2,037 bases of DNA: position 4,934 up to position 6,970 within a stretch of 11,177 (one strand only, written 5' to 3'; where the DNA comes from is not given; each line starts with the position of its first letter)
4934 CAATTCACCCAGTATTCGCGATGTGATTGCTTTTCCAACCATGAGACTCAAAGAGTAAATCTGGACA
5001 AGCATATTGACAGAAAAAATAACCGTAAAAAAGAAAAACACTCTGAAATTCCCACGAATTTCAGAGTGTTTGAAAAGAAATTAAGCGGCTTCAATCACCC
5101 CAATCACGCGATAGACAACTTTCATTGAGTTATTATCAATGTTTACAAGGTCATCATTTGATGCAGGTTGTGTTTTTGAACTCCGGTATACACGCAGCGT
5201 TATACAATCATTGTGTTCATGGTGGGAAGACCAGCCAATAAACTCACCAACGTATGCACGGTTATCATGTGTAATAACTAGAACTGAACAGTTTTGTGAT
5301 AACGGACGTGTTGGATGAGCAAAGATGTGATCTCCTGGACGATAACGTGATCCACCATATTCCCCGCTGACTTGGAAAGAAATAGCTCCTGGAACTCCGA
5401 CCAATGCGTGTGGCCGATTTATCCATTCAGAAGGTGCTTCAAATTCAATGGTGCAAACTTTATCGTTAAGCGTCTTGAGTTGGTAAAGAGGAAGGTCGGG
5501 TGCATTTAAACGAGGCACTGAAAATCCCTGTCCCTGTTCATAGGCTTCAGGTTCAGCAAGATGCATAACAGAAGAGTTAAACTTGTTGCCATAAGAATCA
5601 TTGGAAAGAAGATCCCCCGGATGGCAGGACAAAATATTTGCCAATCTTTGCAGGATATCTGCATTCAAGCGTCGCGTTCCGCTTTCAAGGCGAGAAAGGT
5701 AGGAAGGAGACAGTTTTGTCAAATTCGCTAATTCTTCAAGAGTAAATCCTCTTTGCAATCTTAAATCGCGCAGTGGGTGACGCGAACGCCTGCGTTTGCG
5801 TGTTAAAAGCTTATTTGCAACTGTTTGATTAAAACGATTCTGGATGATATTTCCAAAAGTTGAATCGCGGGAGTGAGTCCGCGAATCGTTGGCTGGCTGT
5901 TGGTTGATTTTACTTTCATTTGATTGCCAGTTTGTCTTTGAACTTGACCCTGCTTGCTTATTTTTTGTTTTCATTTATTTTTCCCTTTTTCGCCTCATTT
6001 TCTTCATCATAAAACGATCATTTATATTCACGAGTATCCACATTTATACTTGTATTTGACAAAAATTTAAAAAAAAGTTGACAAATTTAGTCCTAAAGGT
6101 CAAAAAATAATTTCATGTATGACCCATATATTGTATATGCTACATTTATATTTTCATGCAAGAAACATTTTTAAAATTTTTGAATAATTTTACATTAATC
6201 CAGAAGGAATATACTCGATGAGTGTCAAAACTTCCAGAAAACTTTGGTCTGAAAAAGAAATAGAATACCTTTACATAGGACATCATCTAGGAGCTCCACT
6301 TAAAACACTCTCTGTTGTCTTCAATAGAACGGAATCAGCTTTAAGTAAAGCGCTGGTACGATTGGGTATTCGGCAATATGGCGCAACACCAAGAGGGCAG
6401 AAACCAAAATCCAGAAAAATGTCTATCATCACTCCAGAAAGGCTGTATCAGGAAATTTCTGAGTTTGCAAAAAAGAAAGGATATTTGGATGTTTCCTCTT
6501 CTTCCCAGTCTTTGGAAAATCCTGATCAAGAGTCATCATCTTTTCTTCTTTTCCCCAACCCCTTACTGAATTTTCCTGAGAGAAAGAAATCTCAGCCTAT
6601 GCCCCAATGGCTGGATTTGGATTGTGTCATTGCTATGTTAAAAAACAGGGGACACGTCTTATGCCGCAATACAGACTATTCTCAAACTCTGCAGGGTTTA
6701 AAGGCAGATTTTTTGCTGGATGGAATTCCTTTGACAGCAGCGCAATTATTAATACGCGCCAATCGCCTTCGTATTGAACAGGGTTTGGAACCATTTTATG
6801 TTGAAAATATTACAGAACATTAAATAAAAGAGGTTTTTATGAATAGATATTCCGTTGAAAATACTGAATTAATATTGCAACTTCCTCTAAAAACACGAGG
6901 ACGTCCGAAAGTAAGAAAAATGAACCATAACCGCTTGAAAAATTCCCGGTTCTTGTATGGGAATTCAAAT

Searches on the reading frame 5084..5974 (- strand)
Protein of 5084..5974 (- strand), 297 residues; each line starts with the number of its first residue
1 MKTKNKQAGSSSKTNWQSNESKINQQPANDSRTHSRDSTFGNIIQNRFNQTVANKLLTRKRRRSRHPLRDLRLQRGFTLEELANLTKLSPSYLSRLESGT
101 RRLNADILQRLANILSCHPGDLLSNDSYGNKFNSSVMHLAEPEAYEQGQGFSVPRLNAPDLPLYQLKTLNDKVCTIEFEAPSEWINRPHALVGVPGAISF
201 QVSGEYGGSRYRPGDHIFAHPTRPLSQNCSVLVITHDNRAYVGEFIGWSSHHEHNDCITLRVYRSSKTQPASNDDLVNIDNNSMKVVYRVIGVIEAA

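Call 5: search_protein_families(library=pfam, proteins=[window:5084-5974:-], max_evalue=0.1)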
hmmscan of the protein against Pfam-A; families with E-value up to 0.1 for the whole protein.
window:5084-5974:- (297 aa): 7 families
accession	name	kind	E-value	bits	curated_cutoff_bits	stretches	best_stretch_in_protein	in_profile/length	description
PF01381.28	HTH_3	-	1.2e-13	51.3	23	1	68-122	1-55/55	Helix-turn-helix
PF13560.12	HTH_31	-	5.5e-11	43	27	1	68-121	6-59/64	Helix-turn-helix domain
PF13443.12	HTH_26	-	4.9e-10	40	22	1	68-124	2-59/63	Cro/C1-type HTH DNA-binding domain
PF12844.13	HTH_19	-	7e-09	35.9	30.2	1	68-123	4-59/64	Helix-turn-helix domain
PF13413.12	HTH_25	-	2e-06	27.9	24.6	1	68-100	2-35/62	Helix-turn-helix domain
PF20432.4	Xre-like-HTH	-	0.0077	16.9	25.8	1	75-115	22-62/63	Antitoxin Xre-like helix-turn-helix domain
PF00165.29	HTH_AraC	-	0.061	13.9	26.6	0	73-96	5-28/42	Bacterial regulatory helix-turn-helix proteins, AraC family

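Call 69: search_protein_families(library=phrogs, proteins=[window:5084-5974:-], max_evalue=0.01)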
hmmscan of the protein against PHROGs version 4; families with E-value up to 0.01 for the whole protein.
window:5084-5974:- (297 aa): 14 families
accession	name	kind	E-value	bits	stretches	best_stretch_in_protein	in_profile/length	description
phrog_4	-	transcription regulation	8.4e-14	52.4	1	61-247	132-302/400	transcriptional repressor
phrog_3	-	transcription regulation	5.6e-12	47.1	1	32-132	66-155/430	transcriptional repressor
phrog_8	-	transcription regulation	4e-11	44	1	28-131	149-224/346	transcriptional regulator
phrog_5823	-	transcription regulation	1.7e-08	35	1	67-127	10-71/404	transcriptional regulator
phrog_2439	-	transcription regulation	1.9e-08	34.6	1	67-126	11-70/367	transcriptional regulator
phrog_7241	-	transcription regulation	1.3e-07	32.7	1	51-123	50-121/122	transcriptional regulator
phrog_4739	-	unknown function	5.7e-05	23.8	1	46-135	49-139/167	-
phrog_2967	-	transcription regulation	6.7e-05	23.5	1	68-126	15-73/225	transcriptional regulator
phrog_9908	-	DNA, RNA and nucleotide metabolism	0.00027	21.2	1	58-118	8-68/282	DNA binding protein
phrog_1124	-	transcription regulation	0.00064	20.3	1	73-114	16-58/177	transcriptional regulator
phrog_2328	-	transcription regulation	0.0012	19.7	1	68-125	20-77/128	transcriptional repressor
phrog_4836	-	transcription regulation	0.0015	19.1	1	66-131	78-143/194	CII-like regulator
phrog_35195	-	unknown function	0.0031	18.2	1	68-131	7-71/159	-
phrog_2104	-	unknown function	0.0099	17.1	0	56-116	32-91/103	-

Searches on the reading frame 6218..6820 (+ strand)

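Call 5: search_protein_families(library=pfam, proteins=[window:6218-6820:+], max_evalue=0.1)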
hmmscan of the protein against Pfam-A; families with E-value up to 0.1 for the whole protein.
window:6218-6820:+ (201 aa): 0 families

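Call 7: search_protein_families(library=ncbifam, proteins=[window:6218-6820:+], max_evalue=0.1)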
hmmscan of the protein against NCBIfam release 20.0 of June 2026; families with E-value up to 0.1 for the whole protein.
window:6218-6820:+ (201 aa): 0 families

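Call 69: search_protein_families(library=phrogs, proteins=[window:6218-6820:+], max_evalue=0.01)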
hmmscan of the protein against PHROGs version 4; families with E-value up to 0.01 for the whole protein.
window:6218-6820:+ (201 aa): 1 family
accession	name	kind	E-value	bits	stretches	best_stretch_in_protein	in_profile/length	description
phrog_16747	-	unknown function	0.0012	19.5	1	5-52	135-182/185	-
